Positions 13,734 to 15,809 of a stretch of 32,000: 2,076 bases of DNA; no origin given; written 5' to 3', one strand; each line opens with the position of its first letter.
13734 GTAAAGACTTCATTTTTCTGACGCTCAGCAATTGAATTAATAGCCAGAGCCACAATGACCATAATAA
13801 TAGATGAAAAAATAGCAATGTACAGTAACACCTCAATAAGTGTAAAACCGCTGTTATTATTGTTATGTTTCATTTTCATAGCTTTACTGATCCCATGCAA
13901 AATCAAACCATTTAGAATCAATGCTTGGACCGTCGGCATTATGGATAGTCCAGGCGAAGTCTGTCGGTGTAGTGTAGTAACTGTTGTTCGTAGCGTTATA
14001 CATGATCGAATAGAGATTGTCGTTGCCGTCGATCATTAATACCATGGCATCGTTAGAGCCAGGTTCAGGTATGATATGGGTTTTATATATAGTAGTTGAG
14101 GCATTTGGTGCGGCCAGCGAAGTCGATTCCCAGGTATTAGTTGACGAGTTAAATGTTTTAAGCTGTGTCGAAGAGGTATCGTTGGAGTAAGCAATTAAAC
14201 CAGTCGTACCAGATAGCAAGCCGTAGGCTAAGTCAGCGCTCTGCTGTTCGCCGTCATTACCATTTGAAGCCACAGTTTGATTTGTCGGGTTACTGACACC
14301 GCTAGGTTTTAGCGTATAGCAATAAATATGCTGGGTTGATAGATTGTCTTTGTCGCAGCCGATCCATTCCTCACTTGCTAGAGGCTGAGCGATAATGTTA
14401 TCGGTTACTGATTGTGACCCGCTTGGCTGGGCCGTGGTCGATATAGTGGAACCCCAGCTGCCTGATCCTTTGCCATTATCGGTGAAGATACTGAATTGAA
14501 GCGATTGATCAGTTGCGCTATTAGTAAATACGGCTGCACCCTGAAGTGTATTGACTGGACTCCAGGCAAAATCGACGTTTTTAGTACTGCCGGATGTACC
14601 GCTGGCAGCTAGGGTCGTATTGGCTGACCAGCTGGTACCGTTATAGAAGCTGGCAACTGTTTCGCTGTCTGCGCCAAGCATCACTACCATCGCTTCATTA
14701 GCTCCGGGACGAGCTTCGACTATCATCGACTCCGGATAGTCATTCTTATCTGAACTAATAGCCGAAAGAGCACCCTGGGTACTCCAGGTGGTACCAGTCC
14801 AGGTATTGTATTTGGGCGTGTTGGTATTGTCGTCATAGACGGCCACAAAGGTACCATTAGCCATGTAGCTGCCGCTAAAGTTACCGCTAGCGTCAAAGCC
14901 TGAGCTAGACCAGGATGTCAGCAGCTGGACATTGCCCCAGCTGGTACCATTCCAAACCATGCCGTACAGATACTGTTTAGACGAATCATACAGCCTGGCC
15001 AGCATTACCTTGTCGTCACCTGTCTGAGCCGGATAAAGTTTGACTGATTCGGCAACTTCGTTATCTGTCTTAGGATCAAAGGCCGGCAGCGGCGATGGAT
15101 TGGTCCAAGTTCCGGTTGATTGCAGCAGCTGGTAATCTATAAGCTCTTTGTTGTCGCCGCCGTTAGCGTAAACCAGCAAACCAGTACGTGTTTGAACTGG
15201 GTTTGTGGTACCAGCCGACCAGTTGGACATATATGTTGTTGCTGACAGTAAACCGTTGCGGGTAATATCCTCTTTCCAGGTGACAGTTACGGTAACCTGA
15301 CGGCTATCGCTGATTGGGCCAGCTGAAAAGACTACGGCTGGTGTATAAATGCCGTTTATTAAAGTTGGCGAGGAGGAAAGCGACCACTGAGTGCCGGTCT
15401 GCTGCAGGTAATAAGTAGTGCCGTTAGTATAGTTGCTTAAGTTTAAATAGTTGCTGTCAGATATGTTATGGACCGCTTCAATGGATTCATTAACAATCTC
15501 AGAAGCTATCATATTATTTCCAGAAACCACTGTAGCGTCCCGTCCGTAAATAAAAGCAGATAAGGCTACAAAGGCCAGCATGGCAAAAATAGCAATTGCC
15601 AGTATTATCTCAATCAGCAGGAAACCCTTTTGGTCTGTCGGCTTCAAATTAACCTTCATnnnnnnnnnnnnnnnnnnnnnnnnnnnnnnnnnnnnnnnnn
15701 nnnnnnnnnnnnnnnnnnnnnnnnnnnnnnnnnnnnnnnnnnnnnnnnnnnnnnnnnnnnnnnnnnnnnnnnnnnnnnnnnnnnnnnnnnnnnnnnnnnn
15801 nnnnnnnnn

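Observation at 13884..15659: Prepilin signal fused to a 7-8-unit xGTxW repeat domain: a candidate built-in pilus tip adhesin (functional analogue of the PilY1 propeller)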

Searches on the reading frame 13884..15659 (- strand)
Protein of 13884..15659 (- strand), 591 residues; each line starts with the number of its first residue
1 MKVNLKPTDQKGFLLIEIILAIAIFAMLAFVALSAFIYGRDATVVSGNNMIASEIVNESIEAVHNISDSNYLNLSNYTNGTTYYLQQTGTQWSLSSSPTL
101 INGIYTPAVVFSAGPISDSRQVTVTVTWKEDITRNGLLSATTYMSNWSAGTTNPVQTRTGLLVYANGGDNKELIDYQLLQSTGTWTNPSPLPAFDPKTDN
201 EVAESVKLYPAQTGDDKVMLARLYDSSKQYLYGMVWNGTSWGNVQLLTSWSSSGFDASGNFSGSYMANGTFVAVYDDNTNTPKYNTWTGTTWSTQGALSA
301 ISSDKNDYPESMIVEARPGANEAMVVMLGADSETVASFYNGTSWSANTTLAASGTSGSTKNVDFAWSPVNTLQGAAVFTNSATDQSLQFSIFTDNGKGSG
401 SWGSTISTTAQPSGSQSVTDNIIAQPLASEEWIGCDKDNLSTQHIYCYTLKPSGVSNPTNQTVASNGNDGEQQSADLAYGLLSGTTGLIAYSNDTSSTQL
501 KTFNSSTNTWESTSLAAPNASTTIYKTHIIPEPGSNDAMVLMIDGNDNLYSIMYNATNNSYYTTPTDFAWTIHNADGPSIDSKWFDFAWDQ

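Call 3: search_protein_families(library=pfam, proteins=[window:13884-15659:-], max_evalue=1)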
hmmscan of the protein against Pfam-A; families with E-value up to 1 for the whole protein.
window:13884-15659:- (591 aa): 1 family
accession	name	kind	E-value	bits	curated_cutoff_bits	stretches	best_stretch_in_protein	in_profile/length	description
PF07963.17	N_methyl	-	0.032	14.2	21.2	1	10-32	4-26/27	Prokaryotic N-terminal methylation motif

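Call 4: search_protein_families(library=ncbifam, proteins=[window:13884-15659:-], max_evalue=1)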
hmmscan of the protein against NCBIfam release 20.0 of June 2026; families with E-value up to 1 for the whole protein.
window:13884-15659:- (591 aa): 8 families
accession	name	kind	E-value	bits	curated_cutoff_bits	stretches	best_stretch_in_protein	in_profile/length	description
NF041013.1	T4P_ComGE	equivalog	0.00025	21.1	49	1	10-57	3-50/83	competence type IV pilus minor pilin ComGE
TIGR01707.1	gspI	equivalog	0.00071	20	44.35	1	12-61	1-50/101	type II secretion system minor pseudopilin GspI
NF007862.0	PRK10574.1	equivalog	0.013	15.6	138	1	9-36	3-30/145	prepilin peptidase-dependent pilin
TIGR02532.1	IV_pilin_GFxxxE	domain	0.02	14.8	16.3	1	10-33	1-24/24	prepilin-type N-terminal cleavage/methylation domain-containing protein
TIGR01711.1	gspJ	equivalog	0.029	14.2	64.85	1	11-33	1-23/192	type II secretion system minor pseudopilin GspJ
TIGR02598.1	TIGR02598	subfamily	0.06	13.5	51.4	1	12-97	1-85/151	Verru_Chthon cassette protein B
NF041002.1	pilin_ComGF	equivalog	0.11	12.8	80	1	10-62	1-54/139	competence type IV pilus minor pilin ComGF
TIGR02523.1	type_IV_pilV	equivalog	0.53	10.8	52.2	1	10-86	1-80/139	type IV pilus modification protein PilV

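Call 5: find_homologous_proteins(query=window:13884-15659:-, max_evalue=0.001)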
Query window:13884-15659:- (591 aa): 58 proteins with E <= 0.001 among 8000 candidates.
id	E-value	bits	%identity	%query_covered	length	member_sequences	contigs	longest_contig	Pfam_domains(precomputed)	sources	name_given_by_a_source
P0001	0.0e+0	1261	96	100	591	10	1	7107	-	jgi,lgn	jgi:competence protein ComGC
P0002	1.3e-257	874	67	96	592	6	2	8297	-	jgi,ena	jgi:hypothetical protein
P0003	2.9e-257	873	66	99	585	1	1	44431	-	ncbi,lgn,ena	-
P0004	5.0e-251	853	66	100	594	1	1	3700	-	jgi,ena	jgi:hypothetical protein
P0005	4.1e-205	701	54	99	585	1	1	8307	-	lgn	-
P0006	5.3e-198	677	53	100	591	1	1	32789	-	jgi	jgi:hypothetical protein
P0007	1.3e-196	673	54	98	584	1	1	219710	-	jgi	jgi:hypothetical protein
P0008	1.6e-196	673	54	100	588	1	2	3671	-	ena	-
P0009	1.7e-196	673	54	100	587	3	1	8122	-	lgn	-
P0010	1.0e-194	667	53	99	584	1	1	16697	-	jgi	jgi:hypothetical protein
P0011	2.6e-192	659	54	98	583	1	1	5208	-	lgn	-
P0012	8.8e-192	657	54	98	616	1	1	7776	-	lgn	-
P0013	2.7e-191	655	53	98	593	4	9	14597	-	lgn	-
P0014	7.2e-189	647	52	99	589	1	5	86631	-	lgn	-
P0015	1.3e-188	646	52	98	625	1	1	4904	-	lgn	-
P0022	8.4e-168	578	47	98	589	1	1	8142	PF07963.18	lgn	-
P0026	4.1e-153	529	45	97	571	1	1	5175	-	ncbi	-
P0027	3.1e-152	526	44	100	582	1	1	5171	PF07963.18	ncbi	-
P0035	3.7e-96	341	35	98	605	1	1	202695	-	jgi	jgi:hypothetical protein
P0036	9.9e-96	340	34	100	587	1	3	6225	-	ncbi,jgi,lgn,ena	-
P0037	6.2e-93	331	34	98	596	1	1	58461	-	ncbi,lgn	-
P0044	1.4e-84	303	39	64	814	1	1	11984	-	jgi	jgi:autotransporter-associated beta strand protein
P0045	1.7e-83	299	31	98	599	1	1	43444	PF07963.18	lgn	-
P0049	1.8e-61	227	30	98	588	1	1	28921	-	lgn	-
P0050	2.7e-53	200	26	100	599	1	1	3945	-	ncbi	-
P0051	1.5e-15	75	24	68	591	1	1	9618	-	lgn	-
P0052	3.5e-15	74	24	62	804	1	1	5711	PF14252.12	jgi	jgi:uncharacterized protein YheU (UPF0270 family)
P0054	1.9e-14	71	28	53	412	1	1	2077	-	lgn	-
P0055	8.1e-13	66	36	23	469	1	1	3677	PF09826.16,PF08309.18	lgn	-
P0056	9.6e-11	59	34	25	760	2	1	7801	-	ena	-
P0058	6.3e-8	50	27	25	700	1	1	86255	PF17963.8,PF17803.8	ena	-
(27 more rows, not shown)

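Call 19: find_encoding_contigs(protein=P0007, flank=8000, max_places=2)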
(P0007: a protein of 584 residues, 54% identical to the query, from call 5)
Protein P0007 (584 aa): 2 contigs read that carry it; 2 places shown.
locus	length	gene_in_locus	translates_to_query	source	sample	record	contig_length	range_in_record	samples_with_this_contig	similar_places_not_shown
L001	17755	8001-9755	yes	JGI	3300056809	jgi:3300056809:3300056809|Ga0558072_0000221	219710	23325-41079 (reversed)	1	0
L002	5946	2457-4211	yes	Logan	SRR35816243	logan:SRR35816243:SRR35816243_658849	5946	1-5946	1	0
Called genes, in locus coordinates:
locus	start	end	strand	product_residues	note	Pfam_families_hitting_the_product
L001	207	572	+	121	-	-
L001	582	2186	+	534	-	-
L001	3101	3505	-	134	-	-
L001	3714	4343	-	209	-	-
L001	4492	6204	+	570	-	PF05157:MshEN, PF00437:T2SSE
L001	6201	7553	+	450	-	-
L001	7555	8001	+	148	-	PF07963:N_methyl (weak)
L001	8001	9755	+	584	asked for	-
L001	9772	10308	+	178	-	-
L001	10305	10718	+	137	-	-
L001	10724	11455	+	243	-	-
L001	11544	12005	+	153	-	PF07963:N_methyl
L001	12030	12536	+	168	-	PF07963:N_methyl (faint)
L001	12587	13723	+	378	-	PF01702:TGT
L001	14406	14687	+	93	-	-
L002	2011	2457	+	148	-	PF07963:N_methyl (weak)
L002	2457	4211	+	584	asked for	-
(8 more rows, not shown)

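Call 20: find_encoding_contigs(protein=P0035, flank=8000, max_places=2)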
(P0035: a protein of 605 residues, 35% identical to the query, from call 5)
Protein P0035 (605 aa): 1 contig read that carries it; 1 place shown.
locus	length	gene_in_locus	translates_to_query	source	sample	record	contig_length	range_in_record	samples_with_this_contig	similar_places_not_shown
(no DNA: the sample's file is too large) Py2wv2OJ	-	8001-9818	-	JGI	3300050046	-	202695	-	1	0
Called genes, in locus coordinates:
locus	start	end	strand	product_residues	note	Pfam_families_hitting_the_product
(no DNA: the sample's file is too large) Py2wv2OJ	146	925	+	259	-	-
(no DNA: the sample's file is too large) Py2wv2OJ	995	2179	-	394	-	PF07676:PD40 (faint), PF26550:Tricorn_2nd (faint), PF26549:Tricorn_N (weak)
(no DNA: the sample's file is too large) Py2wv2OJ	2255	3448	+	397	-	PF00989:PAS, PF13188:PAS_8 (weak), PF08448:PAS_4 (faint), PF12860:PAS_7 (weak), PF13426:PAS_9, PF00512:HisKA, PF02518:HATPase_c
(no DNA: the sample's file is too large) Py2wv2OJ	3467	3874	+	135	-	PF00072:Response_reg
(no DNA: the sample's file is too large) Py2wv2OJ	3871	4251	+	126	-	PF00072:Response_reg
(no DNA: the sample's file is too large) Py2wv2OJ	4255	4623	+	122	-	PF00072:Response_reg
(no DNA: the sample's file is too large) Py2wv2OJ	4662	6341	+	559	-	PF05157:MshEN, PF00437:T2SSE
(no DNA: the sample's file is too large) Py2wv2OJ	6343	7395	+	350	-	PF00482:T2SSF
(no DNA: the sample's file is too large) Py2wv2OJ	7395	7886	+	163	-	PF07963:N_methyl (weak)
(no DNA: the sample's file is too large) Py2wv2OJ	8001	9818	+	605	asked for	-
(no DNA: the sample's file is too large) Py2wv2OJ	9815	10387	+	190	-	-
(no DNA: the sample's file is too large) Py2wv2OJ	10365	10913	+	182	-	-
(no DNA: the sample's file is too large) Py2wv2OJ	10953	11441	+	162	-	PF07963:N_methyl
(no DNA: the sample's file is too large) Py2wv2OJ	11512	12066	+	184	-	-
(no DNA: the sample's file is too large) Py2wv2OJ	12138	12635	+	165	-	PF04098:Rad52_Rad22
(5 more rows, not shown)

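Call 21: predict_structure(alignment_id=A1)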
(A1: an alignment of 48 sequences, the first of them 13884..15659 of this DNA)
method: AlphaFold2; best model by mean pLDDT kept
length: 591 residues; sequences in the alignment: 48
mean_pLDDT: 87.7   pTM: 0.73
mean pLDDT of the five models: 87.7, 87.5, 87.3, 85.7, 85.1
residues with pLDDT >= 90: 328; 70-90: 214; 50-70: 33; < 50: 16
segments of 3 or more residues with pLDDT < 50: 1-4, 149-155
pLDDT, mean of each block of 10 residues (from residue 1): 47 70 88 83 84 89 78 70 85 88 90 67 90 87 66 59 92 93 91 80 93 89 92 94 95 76 94 95 96 96 92 93 95 95 94 79 94 95 90 93 95 88 93 93 92 95 80 88 89 94 96 95 94 90 94 93 89 90 91 79
secondary structure, 60 per line:
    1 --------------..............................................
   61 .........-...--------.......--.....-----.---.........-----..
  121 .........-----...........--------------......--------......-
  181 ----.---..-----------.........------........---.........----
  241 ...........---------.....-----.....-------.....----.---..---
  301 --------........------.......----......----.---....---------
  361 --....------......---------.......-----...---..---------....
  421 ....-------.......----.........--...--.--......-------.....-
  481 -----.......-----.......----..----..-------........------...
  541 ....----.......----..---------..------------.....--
elements in order: H15-69 E82-88 E91-95 E105-113 E119-129 E135-145 E160-165 E174-179 E202-210 E217-224 E228-236 E241-251 E261-265 E271-275 E283-287 E309-316 E323-329 E334-339 E348-351 E363-366 E373-378 E388-394 E400-402 E417-424 E432-438 E443-451 E454-456 E462-467 E475-479 E486-492 E498-504 E524-531 E538-544 E549-555 E585-589

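Call 24: fold_search(model_id=the predicted structure, library=pdb)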
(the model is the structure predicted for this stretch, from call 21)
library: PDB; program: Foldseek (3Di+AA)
matches with E <= 10: 1191; with E <= 0.001: 521
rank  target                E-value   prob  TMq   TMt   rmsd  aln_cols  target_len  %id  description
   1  8q81                  6.1e-10  1.00  0.43  0.69   5.7       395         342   13  Photorhabdus laumondii lectin PLL3 in complex with alpha-methyl-fucoside (released 2025-03-05)
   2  8asw_B                1.7e-09  1.00  0.23  0.19  21.7       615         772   10  Cryo-EM structure of yeast Elp123 in complex with alanine tRNA (released 2022-12-07)
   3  8asv_B                6.1e-09  1.00  0.22  0.18  22.9       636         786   10  Cryo-EM structure of yeast Elongator complex (released 2022-12-07)
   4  8q7u                  9.5e-09  1.00  0.41  0.64   8.9       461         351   12  Photorhabdus laumondii lectin PLL in complex with alpha-methyl-fucoside (released 2025-03-05)
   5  9n6z_LH               1.7e-08  1.00  0.25  0.20  22.1       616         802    9  SSU processome maturation and disassembly, State D (released 2025-11-05)
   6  9e2g_2B               1.7e-08  1.00  0.20  0.19  22.0       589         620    9  Cryo-EM structure of 48 nm repeat of microtubule doublet from T. brucei flagellum (released 2025-03-12)
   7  4yz5_B                2.0e-08  1.00  0.30  0.28  20.2       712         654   10  Crystal Structure of Streptococcus pneumoniae NanC, in complex with 3-Sialyllactose (released 2015-09-23)
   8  5c9o                  2.1e-08  1.00  0.42  0.65   9.4       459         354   13  Crystal structure of recombinant PLL lectin from Photorhabdus luminescens at 1.5 A resolution (released 2016-10-19)
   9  8q83_A                2.2e-08  1.00  0.42  0.66   6.0       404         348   13  Photorhabdus laumondii lectin PLL5 in complex with alpha-methyl-fucoside (released 2025-03-05)
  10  6rg2_B                2.4e-08  1.00  0.42  0.67   8.2       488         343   12  Photorhabdus laumondii lectin PLL2 in complex with 3-O-methyl-D-glucose (released 2020-07-01)
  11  6fhx_A                2.9e-08  1.00  0.35  0.57  17.6       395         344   17  Photorhabdus asymbiotica lectin (PHL) in complex with synthetic C-fucoside (released 2019-01-30)
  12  6rgg_B                3.0e-08  1.00  0.42  0.67   6.1       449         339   13  Photorhabdus laumondii lectin PLL2 in complex with O-methylated PGL-1-derived disaccharide (released 2020-07-01)
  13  6flu_A                3.0e-08  1.00  0.35  0.55  17.7       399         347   17  Photorhabdus asymbiotica lectin (PHL) in complex with synthetic C-fucoside (released 2019-02-06)
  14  6rgr                  3.1e-08  1.00  0.43  0.69   5.9       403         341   12  Photorhabdus asymbiotica lectin PHL in complex with L-rhamnose (released 2020-07-01)
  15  6fhy_A                3.1e-08  1.00  0.42  0.67   6.0       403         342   12  Photorhabdus asymbiotica lectin (PHL) in complex with synthetic C-fucoside (released 2019-01-30)
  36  7esk_A                9.5e-08  1.00  0.40  0.53   6.4       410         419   12  Crystal structure of a L-rhamnose-alpha-1,4-D-glucuronate lyase from Fusarium oxysporum 12S, Ligand free form (released 2021-08-04)
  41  1eur                  1.3e-07  1.00  0.35  0.52   7.1       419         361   13  SIALIDASE (released 1997-01-11)
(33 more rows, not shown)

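Call 29: search_solved_structures(query=A1, max_evalue=1)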
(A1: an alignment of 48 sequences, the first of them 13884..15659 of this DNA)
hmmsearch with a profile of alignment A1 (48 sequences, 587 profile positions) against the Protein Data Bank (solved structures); distinct sequences matched with E-value up to 1: 2.
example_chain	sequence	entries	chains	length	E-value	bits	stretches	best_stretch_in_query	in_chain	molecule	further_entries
9egp_A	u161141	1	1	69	0.0021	19.6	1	4-45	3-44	Geopilin domain 1 protein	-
7tgg_A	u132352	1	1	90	0.015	16.8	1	4-36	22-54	Geopilin domain 1 protein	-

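Call 31: fold_search(model_id=the predicted structure, library=viral)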
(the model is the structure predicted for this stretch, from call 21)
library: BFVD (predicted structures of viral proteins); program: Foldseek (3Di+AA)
matches with E <= 10: 885; with E <= 0.001: 93
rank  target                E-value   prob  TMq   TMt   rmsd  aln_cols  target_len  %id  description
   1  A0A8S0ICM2            7.1e-10  1.00  0.36  0.32  19.8       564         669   12  (no name in the UniProt tables at hand)
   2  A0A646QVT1            1.6e-09  1.00  0.39  0.44  15.9       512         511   13  (no name in the UniProt tables at hand)
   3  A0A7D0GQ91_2          8.7e-09  1.00  0.25  0.17  29.1       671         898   13  (no name in the UniProt tables at hand)
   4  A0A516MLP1            1.4e-08  1.00  0.41  0.36  18.3       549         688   15  (no name in the UniProt tables at hand)
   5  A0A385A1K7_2          1.7e-08  1.00  0.24  0.15  29.7       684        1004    9  (no name in the UniProt tables at hand)
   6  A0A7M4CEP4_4          2.0e-08  1.00  0.40  0.21  17.4       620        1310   13  LamG-like jellyroll fold domain-containing protein [Pyramimonas orientalis virus 01B]
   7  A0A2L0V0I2            2.2e-08  1.00  0.38  0.18  15.8       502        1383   12  Autotransporter adhesin [Agrobacterium phage Atu_ph07]
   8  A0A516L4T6            2.3e-08  1.00  0.38  0.46   6.6       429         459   14  (no name in the UniProt tables at hand)
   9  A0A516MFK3            3.9e-08  1.00  0.42  0.51  11.8       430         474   13  (no name in the UniProt tables at hand)
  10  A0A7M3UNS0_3          3.9e-08  1.00  0.35  0.18  23.9       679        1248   10  LamG-like jellyroll fold domain-containing protein [Pyramimonas orientalis virus]
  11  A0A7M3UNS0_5          4.1e-08  1.00  0.38  0.20  11.4       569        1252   11  LamG-like jellyroll fold domain-containing protein [Pyramimonas orientalis virus]
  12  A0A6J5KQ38            7.2e-08  1.00  0.40  0.38  10.3       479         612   13  Uncharacterized protein [uncultured Caudovirales phage]
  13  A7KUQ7                9.2e-08  1.00  0.38  0.26  23.8       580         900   12  (no name in the UniProt tables at hand)
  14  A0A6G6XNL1            1.0e-07  1.00  0.38  0.28  19.2       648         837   10  (no name in the UniProt tables at hand)
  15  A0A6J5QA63            1.2e-07  1.00  0.44  0.25   5.2       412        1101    9  Uncharacterized protein [uncultured Caudovirales phage]
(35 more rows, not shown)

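Call 35: find_related_loci(query=A3, collection=genome_contigs, flank=9000)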
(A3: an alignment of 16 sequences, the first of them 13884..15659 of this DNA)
Query A3 (591 aa) in genome_contigs; peptide patterns used: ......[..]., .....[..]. (x = any residue, [..] = any of these).
71 stretches matched a pattern; 7 encode a relative of the query (tblastn E <= 1e-3); 7 distinct loci.
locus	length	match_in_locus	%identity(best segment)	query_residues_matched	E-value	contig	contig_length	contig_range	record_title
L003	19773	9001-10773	94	1-591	0e+0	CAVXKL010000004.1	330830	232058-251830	MAG: uncultured bacterium isolate MFD09567.bin.2.17 genome assembly, contig: contig_52869, whole genome shotgun sequence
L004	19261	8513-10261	66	9-591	0e+0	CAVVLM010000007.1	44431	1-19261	MAG: uncultured Candidatus Saccharibacteria bacterium isolate MFD04780.bin.1.216 genome assembly, contig: contig_89953,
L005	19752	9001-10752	54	5-590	0e+0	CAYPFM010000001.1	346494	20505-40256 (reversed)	MAG TPA_asm: uncultured Candidatus Saccharibacteria bacterium isolate SRP170004_co1_270 genome assembly, contig: NODE_24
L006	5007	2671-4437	50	1-591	0e+0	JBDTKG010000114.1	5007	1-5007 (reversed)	MAG: Candidatus Saccharimonadales bacterium isolate cluster2_bin.71 k127_3532577, whole genome shotgun sequence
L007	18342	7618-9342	51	11-590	0e+0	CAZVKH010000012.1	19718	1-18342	MAG TPA_asm: uncultured Candidatus Saccharibacteria bacterium isolate SRP296810_co1_118 genome assembly, contig: NODE_27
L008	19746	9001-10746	52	6-590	0e+0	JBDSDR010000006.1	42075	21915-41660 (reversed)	MAG: Candidatus Saccharimonadales bacterium isolate cluster1_bin.186 k127_10330549, whole genome shotgun sequence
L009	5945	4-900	52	292-590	8e-95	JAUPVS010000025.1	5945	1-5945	MAG: Patescibacteria group bacterium isolate erpe_2018_sw_33hr_WHONDRS-SW48-000096_A_bin.23 scaffold_2419, whole genome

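Call 41: list_cluster_members(proteins=[window:13884-15659:-, P0001, P0003, P0026, P0027, P0036, P0037, P0050])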
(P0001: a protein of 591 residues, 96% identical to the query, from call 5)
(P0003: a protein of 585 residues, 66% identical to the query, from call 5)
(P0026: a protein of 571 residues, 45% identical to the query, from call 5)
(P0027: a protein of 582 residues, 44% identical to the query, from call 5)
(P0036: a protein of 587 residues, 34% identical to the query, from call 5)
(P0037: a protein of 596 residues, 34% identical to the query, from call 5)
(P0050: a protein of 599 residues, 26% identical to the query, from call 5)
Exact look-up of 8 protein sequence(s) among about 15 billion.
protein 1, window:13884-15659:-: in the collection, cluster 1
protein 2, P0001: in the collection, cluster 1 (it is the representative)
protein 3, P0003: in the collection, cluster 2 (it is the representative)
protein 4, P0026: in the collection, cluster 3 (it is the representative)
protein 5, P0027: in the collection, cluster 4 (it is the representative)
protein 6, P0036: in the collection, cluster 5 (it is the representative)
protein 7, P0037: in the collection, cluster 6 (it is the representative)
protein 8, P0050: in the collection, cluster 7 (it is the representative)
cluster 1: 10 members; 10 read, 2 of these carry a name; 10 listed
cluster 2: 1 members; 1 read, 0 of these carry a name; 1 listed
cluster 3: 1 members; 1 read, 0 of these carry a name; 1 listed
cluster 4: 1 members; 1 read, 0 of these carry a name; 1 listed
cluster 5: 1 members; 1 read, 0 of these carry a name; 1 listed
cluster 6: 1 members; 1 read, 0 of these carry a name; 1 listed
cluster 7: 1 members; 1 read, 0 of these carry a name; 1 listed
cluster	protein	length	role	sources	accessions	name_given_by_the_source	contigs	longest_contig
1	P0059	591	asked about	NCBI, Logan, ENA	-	-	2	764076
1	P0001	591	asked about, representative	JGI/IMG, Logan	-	competence protein ComGC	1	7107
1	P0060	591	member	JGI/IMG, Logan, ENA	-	type II secretory pathway pseudopilin PulG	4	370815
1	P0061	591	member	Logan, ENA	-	-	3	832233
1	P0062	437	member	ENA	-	-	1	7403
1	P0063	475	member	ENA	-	-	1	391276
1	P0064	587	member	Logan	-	-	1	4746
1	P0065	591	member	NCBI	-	-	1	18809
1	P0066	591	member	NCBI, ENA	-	-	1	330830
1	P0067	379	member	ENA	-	-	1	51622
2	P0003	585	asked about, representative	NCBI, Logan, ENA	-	-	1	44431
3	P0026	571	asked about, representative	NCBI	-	-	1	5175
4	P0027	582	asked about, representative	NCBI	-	-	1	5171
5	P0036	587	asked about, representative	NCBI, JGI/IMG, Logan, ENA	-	-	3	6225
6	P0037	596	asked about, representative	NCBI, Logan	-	-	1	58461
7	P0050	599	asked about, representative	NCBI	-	-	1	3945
